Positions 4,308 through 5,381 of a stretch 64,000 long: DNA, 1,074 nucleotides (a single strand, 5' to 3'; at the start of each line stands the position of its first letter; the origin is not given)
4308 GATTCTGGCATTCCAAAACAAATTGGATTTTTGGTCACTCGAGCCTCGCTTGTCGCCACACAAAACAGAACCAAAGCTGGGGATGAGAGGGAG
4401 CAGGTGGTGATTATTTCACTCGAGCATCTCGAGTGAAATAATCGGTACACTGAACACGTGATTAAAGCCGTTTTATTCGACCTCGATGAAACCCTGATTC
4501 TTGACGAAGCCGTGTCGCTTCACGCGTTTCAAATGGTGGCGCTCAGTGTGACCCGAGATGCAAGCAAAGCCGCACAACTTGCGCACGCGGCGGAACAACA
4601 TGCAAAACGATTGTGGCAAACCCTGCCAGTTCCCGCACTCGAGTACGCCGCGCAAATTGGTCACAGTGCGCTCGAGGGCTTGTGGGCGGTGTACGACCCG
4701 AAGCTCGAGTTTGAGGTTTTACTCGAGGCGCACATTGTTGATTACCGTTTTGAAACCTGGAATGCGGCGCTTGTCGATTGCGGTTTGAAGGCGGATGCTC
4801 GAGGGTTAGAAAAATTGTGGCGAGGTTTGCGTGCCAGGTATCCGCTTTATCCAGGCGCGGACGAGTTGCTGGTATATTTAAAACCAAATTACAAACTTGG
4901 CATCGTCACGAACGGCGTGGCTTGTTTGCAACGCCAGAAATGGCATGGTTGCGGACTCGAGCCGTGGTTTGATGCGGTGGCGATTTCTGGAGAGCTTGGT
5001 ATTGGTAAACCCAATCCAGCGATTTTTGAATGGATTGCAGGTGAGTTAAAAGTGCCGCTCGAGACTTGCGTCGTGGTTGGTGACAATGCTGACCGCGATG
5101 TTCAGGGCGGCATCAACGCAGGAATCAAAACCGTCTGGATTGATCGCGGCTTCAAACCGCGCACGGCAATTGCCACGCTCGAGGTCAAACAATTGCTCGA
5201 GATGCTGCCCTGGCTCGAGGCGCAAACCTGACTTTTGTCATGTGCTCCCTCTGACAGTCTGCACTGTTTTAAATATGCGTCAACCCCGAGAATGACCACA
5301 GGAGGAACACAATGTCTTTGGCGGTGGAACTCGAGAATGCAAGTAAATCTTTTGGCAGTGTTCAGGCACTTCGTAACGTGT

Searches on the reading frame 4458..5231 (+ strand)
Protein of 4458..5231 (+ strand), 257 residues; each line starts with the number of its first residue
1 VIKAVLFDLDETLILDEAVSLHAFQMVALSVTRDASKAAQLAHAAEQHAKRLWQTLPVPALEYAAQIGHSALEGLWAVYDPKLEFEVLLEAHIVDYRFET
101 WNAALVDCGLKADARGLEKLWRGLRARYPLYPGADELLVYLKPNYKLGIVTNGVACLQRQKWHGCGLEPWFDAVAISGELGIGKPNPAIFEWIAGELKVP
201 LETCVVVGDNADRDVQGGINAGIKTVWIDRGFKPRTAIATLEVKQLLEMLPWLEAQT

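Call 34: find_encoding_contigs(protein=window:4458-5231:+, flank=3000, max_places=10)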
Protein window:4458-5231:+ (257 aa): 3 contigs read that carry it; 1 place shown.
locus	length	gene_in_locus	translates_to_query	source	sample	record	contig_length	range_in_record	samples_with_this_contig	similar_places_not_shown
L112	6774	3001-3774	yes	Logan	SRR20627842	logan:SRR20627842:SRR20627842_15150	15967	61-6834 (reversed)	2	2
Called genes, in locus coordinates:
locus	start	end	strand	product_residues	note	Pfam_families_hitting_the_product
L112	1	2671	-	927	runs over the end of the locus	PF00931:NB-ARC (faint), PF05729:NACHT (faint), PF13401:AAA_22 (weak), PF13424:TPR_12 (weak)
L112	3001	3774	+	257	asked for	PF00702:Hydrolase, PF13419:HAD_2, PF13242:Hydrolase_like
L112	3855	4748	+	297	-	PF02463:SMC_N (faint), PF00005:ABC_tran, PF13304:AAA_21 (weak), PF13732:DrrA1-3_C (weak)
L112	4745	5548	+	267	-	PF01061:ABC2_membrane, PF12698:ABC2_membrane_3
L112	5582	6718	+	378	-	PF07730:HisKA_3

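Call 35: find_homologous_proteins(query=window:4458-5231:+, max_evalue=1e-40)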
Query window:4458-5231:+ (257 aa): 200 proteins with E <= 1e-40 among 1882 candidates; the best 120 are listed.
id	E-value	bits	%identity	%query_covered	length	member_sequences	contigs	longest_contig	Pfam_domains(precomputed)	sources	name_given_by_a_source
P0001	1.2e-170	584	100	100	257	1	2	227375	PF13419.13,PF00702.33,PF13242.13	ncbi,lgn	-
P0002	2.9e-146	504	87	100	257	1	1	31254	PF13419.13,PF00702.33,PF13242.13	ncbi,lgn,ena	-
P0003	3.5e-146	504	86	100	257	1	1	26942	PF13419.13,PF00702.33,PF13242.13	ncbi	-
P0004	9.4e-146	502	86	100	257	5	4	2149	PF13419.13,PF00702.33,PF13242.13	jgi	jgi:HAD superfamily hydrolase (TIGR01549 family)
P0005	1.9e-145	501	86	100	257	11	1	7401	PF13419.13,PF00702.33,PF13242.13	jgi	jgi:HAD superfamily hydrolase (TIGR01549 family)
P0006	7.0e-145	499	86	100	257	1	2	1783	PF13419.13,PF00702.33,PF13242.13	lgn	-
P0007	9.8e-145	499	84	100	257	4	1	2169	PF13419.13,PF00702.33,PF13242.13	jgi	jgi:putative hydrolase of the HAD superfamily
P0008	3.9e-144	497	85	100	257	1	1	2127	PF13419.13,PF00702.33,PF13242.13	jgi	jgi:HAD superfamily hydrolase (TIGR01549 family)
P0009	4.2e-144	497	85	100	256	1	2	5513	PF13419.13,PF00702.33,PF13242.13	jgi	jgi:HAD superfamily hydrolase (TIGR01549 family)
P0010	4.7e-143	493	86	100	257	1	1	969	PF13419.13,PF00702.33,PF13242.13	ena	-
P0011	3.7e-142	490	85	100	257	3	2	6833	PF13419.13,PF00702.33,PF13242.13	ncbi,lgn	-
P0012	1.2e-141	489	84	100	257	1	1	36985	PF13419.13,PF00702.33,PF13242.13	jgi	jgi:HAD superfamily hydrolase (TIGR01549 family)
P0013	2.7e-140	484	84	100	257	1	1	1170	PF13419.13,PF00702.33,PF13242.13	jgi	jgi:HAD superfamily hydrolase (TIGR01549 family)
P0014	5.4e-140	483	81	100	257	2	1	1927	PF13419.13,PF00702.33,PF13242.13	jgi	jgi:HAD superfamily hydrolase (TIGR01549 family)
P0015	3.5e-137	474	82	100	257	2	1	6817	PF13419.13,PF00702.33,PF13242.13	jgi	jgi:HAD superfamily hydrolase (TIGR01549 family)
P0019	1.6e-128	446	77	100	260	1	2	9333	PF13419.13,PF00702.33,PF13242.13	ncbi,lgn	-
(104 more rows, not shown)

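Call 36: find_encoding_contigs(protein=P0002, flank=1500, max_places=3)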
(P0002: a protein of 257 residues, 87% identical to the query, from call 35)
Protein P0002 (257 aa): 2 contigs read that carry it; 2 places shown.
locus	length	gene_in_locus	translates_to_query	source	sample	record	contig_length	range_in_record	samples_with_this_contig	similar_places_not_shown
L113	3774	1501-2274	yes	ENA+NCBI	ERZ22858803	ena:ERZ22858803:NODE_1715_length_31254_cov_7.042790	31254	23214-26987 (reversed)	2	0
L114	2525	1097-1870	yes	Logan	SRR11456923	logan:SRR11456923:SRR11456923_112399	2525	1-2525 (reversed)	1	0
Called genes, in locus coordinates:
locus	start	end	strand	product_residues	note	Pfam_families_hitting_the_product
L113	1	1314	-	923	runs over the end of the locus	PF00931:NB-ARC (weak), PF05729:NACHT (weak), PF13401:AAA_22, PF13424:TPR_12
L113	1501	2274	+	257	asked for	PF00702:Hydrolase, PF13419:HAD_2, PF13242:Hydrolase_like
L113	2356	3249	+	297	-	PF02463:SMC_N (faint), PF00005:ABC_tran, PF13304:AAA_21 (weak)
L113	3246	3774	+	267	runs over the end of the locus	PF01061:ABC2_membrane, PF12698:ABC2_membrane_3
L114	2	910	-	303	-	?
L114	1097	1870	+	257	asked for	PF00702:Hydrolase, PF13419:HAD_2, PF13242:Hydrolase_like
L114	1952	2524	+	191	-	?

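Call 37: find_encoding_contigs(protein=P0003, flank=1500, max_places=3)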
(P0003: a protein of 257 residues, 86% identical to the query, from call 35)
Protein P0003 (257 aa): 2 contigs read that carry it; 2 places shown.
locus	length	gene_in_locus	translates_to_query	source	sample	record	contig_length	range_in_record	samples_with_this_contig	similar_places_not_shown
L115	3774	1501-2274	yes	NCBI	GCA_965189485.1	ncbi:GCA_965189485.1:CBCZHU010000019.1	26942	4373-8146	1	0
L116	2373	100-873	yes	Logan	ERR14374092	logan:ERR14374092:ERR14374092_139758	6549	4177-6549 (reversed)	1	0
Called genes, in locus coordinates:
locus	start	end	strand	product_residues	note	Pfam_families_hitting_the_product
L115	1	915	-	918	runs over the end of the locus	PF00931:NB-ARC (weak), PF13401:AAA_22, PF13424:TPR_12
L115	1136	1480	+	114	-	-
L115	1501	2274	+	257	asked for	PF00702:Hydrolase, PF13419:HAD_2, PF13242:Hydrolase_like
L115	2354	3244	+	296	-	PF00005:ABC_tran, PF13304:AAA_21 (weak)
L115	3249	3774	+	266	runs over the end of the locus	PF01061:ABC2_membrane, PF12698:ABC2_membrane_3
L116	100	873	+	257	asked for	PF00702:Hydrolase, PF13419:HAD_2, PF13242:Hydrolase_like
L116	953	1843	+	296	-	PF00005:ABC_tran, PF13304:AAA_21 (weak)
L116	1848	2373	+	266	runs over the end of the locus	PF01061:ABC2_membrane, PF12698:ABC2_membrane_3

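Call 38: find_encoding_contigs(protein=P0012, flank=1500, max_places=3)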
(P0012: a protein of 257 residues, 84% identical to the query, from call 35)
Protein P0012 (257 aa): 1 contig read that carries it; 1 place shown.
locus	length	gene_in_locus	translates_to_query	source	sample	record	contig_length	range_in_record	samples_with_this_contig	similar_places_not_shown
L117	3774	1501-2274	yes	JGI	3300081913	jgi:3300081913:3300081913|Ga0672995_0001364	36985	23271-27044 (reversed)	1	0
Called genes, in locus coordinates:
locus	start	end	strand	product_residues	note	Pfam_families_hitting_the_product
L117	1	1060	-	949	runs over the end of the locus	PF00931:NB-ARC (weak), PF05729:NACHT (faint), PF13401:AAA_22, PF13424:TPR_12 (weak)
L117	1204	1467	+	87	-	-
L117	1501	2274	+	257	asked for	PF00702:Hydrolase, PF13419:HAD_2, PF13242:Hydrolase_like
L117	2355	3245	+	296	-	PF02463:SMC_N (faint), PF00005:ABC_tran, PF13304:AAA_21 (weak), PF13732:DrrA1-3_C (faint)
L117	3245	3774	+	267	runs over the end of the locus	PF01061:ABC2_membrane, PF12698:ABC2_membrane_3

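Call 39: find_encoding_contigs(protein=P0019, flank=1500, max_places=3)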
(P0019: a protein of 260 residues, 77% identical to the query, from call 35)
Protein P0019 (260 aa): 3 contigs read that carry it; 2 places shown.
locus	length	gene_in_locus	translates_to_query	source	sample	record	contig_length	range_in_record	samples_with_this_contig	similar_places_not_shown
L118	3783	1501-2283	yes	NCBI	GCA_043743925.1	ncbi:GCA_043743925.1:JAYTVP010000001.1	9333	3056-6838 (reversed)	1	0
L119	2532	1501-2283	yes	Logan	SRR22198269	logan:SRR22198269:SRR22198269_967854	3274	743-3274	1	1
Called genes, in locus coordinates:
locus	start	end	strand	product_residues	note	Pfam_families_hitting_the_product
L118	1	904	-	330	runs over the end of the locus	PF07885:Ion_trans_2, PF17655:IRK_C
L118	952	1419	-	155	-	PF05685:Uma2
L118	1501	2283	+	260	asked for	PF00702:Hydrolase, PF13419:HAD_2, PF13242:Hydrolase_like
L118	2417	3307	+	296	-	PF02463:SMC_N (weak), PF00005:ABC_tran, PF13304:AAA_21 (faint), PF13732:DrrA1-3_C (faint)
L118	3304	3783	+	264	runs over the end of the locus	PF01061:ABC2_membrane, PF12698:ABC2_membrane_3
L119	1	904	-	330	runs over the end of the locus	PF07885:Ion_trans_2, PF17655:IRK_C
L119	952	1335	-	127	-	PF05685:Uma2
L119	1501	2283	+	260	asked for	PF00702:Hydrolase, PF13419:HAD_2, PF13242:Hydrolase_like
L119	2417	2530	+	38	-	?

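Call 60: find_encoding_contigs(protein=P0003, flank=6500, max_places=1)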
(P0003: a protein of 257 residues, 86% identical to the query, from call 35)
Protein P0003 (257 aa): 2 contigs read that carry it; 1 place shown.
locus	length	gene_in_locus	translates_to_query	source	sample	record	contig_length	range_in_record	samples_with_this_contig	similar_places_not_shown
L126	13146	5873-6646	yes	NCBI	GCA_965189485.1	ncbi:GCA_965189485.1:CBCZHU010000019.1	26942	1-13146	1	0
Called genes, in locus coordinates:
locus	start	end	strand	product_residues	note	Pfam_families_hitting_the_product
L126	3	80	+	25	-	?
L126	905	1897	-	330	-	PF07885:Ion_trans_2, PF17655:IRK_C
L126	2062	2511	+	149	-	-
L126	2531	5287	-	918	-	PF00931:NB-ARC (weak), PF13401:AAA_22, PF13424:TPR_12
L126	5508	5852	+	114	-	-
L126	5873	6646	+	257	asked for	PF00702:Hydrolase, PF13419:HAD_2, PF13242:Hydrolase_like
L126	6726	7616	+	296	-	PF00005:ABC_tran, PF13304:AAA_21 (weak)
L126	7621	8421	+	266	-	PF01061:ABC2_membrane, PF12698:ABC2_membrane_3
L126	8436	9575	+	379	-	PF07730:HisKA_3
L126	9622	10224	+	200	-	PF00072:Response_reg, PF00196:GerE, PF04545:Sigma70_r4 (weak), PF08281:Sigma70_r4_2 (weak)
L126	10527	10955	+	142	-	PF00903:Glyoxalase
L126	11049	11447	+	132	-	-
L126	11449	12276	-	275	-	PF08379:Bact_transglu_N, PF01841:Transglut_core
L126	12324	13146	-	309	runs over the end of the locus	PF04168:Alpha-E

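Call 61: find_encoding_contigs(protein=P0012, flank=6500, max_places=1)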
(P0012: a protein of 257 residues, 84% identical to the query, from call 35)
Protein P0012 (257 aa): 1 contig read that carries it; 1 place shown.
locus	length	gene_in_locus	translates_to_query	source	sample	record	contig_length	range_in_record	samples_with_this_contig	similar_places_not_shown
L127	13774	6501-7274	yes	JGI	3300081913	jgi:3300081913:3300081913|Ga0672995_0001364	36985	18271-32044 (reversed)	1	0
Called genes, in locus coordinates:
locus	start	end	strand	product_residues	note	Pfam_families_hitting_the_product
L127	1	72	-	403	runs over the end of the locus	PF01960:ArgJ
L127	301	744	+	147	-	-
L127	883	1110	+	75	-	-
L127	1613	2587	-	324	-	PF07885:Ion_trans_2, PF17655:IRK_C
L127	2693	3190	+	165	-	-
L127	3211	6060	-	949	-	PF00931:NB-ARC (weak), PF05729:NACHT (faint), PF13401:AAA_22, PF13424:TPR_12 (weak)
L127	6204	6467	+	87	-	-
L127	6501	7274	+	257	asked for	PF00702:Hydrolase, PF13419:HAD_2, PF13242:Hydrolase_like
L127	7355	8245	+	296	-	PF02463:SMC_N (faint), PF00005:ABC_tran, PF13304:AAA_21 (weak), PF13732:DrrA1-3_C (faint)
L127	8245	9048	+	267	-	PF01061:ABC2_membrane, PF12698:ABC2_membrane_3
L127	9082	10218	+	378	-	PF07730:HisKA_3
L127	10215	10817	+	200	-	PF00072:Response_reg, PF00196:GerE, PF04545:Sigma70_r4 (weak), PF08281:Sigma70_r4_2 (weak)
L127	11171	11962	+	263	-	PF01909:NTP_transf_2 (weak), PF18765:Polbeta (faint), PF13427:AadA_C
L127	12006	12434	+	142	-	PF00903:Glyoxalase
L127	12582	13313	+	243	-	PF12833:HTH_18, PF00165:HTH_AraC (faint)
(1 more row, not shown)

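Call 87: find_related_loci(query=window:4458-5231:+, collection=metagenome_contigs, flank=1500)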
Query window:4458-5231:+ (257 aa) in metagenome_contigs; peptide patterns used: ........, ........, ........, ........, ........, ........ (x = any residue, [..] = any of these).
600 stretches matched a pattern (row limit reached: there are more); 230 encode a relative of the query (tblastn E <= 1e-3); the best 80 are kept; 80 distinct loci.
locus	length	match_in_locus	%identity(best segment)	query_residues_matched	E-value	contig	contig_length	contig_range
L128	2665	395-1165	34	1-249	1e-30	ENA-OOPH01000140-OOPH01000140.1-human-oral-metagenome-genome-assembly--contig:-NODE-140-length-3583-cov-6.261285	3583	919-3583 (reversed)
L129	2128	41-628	28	1-231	7e-20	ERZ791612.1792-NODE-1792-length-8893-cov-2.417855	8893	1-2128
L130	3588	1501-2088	31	1-231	1e-19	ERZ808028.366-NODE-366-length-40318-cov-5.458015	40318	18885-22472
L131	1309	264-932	30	1-246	9e-20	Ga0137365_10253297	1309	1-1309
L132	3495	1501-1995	32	99-256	2e-19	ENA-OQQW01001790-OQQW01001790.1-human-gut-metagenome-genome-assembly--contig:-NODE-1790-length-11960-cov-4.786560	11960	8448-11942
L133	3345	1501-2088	28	1-231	2e-19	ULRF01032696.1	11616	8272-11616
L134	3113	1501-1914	34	99-231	2e-19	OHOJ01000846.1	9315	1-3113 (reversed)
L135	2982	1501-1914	33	99-231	3e-19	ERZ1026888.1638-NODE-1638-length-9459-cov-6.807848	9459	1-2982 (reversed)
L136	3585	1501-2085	29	1-231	3e-19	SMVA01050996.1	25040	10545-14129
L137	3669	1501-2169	27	1-256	3e-19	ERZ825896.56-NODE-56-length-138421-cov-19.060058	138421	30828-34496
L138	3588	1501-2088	27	1-231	6e-19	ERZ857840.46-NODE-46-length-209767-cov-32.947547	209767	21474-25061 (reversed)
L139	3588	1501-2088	27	1-231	1e-18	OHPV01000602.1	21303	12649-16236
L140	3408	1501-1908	34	101-231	2e-18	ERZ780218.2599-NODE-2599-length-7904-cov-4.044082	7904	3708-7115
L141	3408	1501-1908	33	101-231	3e-18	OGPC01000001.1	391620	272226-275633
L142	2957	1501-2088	29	1-231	3e-18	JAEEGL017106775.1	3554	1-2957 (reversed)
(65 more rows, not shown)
